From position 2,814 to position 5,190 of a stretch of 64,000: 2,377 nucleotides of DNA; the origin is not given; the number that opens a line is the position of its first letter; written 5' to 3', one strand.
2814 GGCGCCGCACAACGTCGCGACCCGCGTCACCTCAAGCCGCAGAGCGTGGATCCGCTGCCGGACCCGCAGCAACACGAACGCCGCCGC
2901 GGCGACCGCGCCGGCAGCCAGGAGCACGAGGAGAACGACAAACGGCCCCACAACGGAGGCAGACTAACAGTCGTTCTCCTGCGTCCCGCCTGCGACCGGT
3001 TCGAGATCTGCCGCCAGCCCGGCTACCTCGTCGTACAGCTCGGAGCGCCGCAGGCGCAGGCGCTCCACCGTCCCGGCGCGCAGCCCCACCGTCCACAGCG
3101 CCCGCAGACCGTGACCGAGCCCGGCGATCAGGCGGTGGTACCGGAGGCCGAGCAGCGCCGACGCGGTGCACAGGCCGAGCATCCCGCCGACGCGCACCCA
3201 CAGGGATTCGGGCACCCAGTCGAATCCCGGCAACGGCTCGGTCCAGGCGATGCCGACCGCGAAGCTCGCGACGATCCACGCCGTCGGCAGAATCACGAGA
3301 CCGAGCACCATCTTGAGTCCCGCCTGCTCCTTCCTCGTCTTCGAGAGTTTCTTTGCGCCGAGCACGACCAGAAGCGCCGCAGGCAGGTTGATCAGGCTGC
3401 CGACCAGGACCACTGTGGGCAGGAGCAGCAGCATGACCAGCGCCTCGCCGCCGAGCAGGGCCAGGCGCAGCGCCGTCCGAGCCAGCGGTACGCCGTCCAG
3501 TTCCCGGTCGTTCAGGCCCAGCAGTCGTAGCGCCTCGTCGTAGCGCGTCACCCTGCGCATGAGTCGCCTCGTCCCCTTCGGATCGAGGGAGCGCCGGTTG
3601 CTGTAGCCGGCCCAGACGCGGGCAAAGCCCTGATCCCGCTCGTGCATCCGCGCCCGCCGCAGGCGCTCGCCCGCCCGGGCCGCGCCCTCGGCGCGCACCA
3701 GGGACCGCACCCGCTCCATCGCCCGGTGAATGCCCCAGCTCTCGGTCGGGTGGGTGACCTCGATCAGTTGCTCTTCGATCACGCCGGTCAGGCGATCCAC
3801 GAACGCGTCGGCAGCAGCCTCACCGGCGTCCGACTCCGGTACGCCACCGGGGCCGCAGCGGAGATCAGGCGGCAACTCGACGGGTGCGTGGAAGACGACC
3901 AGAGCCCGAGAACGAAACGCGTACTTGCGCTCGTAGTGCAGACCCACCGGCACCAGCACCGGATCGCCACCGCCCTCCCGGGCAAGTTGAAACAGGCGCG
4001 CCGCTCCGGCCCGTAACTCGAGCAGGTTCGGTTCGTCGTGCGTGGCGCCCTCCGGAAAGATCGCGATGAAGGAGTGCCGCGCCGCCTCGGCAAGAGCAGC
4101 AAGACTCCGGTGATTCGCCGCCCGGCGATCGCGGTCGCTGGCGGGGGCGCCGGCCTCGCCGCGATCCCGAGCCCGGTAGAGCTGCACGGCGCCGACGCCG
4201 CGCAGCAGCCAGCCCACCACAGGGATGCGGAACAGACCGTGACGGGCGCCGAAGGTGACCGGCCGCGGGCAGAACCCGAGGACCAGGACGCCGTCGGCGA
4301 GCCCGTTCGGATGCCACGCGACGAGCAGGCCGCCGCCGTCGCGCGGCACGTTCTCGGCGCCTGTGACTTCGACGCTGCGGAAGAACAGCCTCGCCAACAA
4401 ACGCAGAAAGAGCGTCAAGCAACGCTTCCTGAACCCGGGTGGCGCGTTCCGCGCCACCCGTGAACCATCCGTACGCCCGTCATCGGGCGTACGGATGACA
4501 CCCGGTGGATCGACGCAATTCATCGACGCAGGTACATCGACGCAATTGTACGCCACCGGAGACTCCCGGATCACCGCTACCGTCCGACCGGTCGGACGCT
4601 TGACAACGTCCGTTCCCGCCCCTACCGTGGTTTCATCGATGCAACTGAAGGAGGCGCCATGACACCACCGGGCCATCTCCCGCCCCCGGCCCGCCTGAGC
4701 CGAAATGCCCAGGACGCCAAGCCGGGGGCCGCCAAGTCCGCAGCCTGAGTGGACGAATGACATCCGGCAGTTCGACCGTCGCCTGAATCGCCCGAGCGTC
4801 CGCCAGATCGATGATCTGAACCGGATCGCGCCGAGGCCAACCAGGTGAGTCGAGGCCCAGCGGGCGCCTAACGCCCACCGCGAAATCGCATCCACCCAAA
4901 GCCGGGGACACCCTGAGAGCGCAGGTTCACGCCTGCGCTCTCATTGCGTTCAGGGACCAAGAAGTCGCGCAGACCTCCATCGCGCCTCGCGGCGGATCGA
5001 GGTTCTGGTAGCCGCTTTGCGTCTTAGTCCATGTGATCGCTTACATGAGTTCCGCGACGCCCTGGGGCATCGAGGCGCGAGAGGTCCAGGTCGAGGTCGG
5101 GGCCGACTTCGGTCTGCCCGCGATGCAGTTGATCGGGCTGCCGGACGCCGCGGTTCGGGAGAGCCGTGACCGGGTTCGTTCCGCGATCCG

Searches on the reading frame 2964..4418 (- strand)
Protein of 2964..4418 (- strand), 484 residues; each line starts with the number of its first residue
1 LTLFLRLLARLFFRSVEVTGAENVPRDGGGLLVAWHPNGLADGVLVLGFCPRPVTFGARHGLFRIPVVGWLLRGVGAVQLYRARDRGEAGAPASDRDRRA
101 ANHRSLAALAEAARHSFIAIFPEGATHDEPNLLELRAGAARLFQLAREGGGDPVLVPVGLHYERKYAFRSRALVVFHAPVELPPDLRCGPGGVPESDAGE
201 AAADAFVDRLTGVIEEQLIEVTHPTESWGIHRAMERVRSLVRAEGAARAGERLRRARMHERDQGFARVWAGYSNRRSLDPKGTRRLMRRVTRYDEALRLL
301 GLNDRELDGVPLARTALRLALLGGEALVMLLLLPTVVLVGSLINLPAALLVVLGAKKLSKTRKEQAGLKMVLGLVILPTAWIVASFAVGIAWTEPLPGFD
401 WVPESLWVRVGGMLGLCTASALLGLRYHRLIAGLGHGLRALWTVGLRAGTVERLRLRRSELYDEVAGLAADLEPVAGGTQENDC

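Call 56: search_protein_families(library=pfam, proteins=[window:2964-4418:-], max_evalue=0.001)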
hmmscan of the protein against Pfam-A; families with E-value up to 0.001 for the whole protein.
window:2964-4418:- (484 aa): 1 family
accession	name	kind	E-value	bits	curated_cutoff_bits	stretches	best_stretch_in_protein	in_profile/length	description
PF01553.26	Acyltransferase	-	2.2e-16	60.3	23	1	16-159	2-130/132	Acyltransferase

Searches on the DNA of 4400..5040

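Call 61: search_rna_families(source=window, start=4400, end=5040, threshold=evalue, max_evalue=1)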
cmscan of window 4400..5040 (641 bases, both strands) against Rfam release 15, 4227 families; matches with E-value up to 1: 0.
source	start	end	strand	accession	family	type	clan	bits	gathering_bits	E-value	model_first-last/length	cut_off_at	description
